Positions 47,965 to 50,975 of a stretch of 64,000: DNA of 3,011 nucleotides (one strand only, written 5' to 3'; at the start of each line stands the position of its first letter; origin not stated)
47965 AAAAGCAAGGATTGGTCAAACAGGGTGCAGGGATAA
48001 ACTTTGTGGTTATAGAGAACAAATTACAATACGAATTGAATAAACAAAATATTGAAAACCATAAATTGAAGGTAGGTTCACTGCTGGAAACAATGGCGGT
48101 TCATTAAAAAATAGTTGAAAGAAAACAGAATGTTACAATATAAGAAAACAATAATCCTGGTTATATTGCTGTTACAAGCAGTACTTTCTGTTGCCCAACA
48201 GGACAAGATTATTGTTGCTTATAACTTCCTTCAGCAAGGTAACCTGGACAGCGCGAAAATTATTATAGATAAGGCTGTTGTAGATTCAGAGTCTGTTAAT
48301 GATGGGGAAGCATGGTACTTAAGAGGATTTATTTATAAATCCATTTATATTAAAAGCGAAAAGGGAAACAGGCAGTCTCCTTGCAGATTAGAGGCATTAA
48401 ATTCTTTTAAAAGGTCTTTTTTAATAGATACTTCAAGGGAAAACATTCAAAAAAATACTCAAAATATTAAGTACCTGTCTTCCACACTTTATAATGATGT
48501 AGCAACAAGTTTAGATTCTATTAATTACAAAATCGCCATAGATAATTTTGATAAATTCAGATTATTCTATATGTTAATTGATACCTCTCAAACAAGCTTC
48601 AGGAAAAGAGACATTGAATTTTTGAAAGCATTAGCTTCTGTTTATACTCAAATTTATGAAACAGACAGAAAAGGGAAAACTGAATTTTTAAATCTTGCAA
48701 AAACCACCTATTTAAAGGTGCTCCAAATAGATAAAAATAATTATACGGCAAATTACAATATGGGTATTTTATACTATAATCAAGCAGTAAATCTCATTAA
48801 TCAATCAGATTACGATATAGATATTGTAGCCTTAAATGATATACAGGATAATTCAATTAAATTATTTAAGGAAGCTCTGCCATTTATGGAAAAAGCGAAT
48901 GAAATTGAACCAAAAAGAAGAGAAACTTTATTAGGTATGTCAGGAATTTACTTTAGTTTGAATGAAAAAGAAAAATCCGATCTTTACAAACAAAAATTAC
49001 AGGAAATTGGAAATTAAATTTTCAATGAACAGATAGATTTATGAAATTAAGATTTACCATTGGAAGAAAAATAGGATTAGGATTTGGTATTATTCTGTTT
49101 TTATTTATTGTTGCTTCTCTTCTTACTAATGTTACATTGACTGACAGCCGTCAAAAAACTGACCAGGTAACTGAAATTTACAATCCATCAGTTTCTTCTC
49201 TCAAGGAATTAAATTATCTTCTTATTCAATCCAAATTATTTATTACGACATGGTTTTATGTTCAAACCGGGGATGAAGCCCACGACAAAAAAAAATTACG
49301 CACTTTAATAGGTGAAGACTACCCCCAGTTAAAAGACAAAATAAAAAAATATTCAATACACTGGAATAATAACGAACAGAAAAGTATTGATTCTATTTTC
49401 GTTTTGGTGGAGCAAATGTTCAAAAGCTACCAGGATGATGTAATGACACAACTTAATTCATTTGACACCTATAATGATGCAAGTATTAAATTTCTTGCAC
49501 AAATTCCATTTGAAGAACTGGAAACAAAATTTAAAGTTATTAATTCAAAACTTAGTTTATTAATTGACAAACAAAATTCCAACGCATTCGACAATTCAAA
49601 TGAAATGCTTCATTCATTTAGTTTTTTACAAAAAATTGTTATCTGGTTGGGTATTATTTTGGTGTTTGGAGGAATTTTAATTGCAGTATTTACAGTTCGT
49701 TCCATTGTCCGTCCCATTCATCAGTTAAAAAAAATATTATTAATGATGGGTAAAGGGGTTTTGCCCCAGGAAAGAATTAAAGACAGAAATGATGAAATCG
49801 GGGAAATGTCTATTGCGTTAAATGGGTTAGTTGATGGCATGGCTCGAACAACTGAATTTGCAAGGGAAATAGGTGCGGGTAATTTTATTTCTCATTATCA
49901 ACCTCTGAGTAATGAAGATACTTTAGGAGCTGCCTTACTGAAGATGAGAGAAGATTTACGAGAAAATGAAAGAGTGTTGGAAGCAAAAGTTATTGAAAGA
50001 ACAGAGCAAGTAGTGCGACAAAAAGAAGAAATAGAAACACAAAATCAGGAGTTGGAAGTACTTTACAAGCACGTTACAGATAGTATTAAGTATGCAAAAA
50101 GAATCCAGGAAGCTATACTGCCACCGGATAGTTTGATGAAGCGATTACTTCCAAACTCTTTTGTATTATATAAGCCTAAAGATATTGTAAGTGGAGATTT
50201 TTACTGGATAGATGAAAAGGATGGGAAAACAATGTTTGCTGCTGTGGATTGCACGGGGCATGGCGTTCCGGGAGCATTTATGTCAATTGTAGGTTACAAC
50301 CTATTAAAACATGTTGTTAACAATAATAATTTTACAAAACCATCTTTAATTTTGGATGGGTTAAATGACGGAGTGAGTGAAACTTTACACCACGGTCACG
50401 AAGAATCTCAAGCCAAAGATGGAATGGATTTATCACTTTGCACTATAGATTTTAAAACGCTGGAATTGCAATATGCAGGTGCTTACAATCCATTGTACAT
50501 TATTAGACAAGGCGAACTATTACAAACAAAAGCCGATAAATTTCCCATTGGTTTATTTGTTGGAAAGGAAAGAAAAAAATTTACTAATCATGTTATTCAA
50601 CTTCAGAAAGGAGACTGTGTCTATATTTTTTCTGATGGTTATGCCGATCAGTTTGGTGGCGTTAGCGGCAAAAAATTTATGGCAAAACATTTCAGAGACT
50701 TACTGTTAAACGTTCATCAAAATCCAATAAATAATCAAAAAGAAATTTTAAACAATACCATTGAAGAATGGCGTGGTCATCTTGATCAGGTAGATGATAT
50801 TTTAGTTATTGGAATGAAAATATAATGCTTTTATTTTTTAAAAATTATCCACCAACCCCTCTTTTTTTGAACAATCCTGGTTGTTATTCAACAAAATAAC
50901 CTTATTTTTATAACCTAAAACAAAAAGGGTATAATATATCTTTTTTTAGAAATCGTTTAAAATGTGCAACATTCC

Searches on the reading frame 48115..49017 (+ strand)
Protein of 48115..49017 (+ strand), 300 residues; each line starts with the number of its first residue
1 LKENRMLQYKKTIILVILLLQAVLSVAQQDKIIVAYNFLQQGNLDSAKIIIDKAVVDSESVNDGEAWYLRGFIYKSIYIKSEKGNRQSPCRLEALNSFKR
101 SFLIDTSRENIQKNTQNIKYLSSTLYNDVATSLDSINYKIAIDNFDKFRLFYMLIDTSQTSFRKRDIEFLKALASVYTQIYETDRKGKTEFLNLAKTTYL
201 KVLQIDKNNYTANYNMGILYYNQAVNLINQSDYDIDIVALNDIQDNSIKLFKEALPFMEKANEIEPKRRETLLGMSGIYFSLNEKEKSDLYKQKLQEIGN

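Call 74: search_protein_families(library=pfam, proteins=[window:48115-49017:+])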
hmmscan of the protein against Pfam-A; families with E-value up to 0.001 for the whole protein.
window:48115-49017:+ (300 aa): 5 families
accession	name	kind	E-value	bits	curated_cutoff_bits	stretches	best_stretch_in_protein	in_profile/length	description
PF20308.4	TPR-S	-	8.4e-07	30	27.6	0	27-106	15-90/102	Tetratricopeptide Repeats-Sensor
PF14559.12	TPR_19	-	3.7e-05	24.4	25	0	251-287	7-43/68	Tetratricopeptide repeat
PF13181.12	TPR_8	-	7.1e-05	23.1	25.7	0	250-267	16-33/34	Tetratricopeptide repeat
PF13431.12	TPR_17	-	0.00021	21.8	24.4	0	198-223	1-26/34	Tetratricopeptide repeat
PF13414.12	TPR_11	-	0.00046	20.2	26.8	1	195-223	13-41/42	TPR repeat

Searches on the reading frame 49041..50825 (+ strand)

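Call 5: search_protein_families(library=pfam, proteins=[window:49041-50825:+])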
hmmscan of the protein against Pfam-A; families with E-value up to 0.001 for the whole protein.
window:49041-50825:+ (594 aa): 2 families
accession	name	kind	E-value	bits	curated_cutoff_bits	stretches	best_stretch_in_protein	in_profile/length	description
PF07228.17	SpoIIE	-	1.4e-17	64.7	25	1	394-593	2-190/192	Stage II sporulation protein E (SpoIIE)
PF00672.30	HAMP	-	9.3e-07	29.5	25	1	217-265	1-49/53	HAMP domain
